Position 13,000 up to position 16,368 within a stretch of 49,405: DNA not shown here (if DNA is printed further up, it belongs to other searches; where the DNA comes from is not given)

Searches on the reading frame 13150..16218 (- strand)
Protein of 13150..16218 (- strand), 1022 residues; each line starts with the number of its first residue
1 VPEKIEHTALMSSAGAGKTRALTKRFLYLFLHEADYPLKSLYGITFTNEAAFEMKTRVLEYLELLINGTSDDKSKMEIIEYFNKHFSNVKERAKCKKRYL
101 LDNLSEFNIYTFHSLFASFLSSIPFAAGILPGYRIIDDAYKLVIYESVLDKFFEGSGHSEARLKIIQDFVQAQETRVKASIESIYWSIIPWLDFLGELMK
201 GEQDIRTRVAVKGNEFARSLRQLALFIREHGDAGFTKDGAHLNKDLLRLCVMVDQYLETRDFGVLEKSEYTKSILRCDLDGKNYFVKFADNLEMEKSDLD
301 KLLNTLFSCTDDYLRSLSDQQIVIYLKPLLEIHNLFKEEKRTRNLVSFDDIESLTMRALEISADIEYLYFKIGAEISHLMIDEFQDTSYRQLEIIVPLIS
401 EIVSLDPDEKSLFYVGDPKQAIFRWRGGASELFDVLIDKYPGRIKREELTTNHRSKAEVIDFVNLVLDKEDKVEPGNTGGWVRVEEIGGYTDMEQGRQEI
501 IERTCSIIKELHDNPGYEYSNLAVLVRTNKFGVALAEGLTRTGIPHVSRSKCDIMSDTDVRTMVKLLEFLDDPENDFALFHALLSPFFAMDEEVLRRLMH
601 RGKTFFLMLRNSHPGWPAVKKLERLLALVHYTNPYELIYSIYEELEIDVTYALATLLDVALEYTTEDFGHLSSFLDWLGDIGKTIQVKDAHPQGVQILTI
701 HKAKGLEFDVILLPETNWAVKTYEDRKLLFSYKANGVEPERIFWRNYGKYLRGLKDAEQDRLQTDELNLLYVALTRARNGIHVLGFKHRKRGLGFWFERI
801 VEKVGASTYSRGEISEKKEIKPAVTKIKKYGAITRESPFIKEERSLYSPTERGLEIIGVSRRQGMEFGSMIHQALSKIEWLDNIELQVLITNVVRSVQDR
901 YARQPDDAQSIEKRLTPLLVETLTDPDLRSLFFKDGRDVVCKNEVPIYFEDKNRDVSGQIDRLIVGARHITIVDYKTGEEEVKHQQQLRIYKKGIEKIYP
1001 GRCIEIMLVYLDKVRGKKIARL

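Call 6: search_protein_families(library=pfam, proteins=[window:13150-16218:-], max_evalue=0.01)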
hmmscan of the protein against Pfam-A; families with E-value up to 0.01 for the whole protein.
window:13150-16218:- (1022 aa): 6 families
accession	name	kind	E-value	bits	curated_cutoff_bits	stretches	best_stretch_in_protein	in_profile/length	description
PF00580.27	UvrD-helicase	-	9.4e-39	134.2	23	1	8-440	16-270/271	UvrD/REP helicase N-terminal domain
PF13361.12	UvrD_C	-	5.5e-25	89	25.6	2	449-609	3-161/350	UvrD-like helicase C-terminal domain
PF13538.12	UvrD_C_2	-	1.5e-09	38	27.4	1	697-730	4-39/52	UvrD-like helicase C-terminal domain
PF12705.13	PDDEXK_1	-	1.4e-07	32.2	22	1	866-999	36-175/247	PD-(D/E)XK nuclease superfamily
PF13245.12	AAA_19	-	2.1e-07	31.6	25.1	0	8-117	14-112/134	AAA domain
PF01443.25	Viral_helicase1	-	0.0015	18.8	21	0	761-784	204-227/228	Viral superfamily 1 RNA helicase core domain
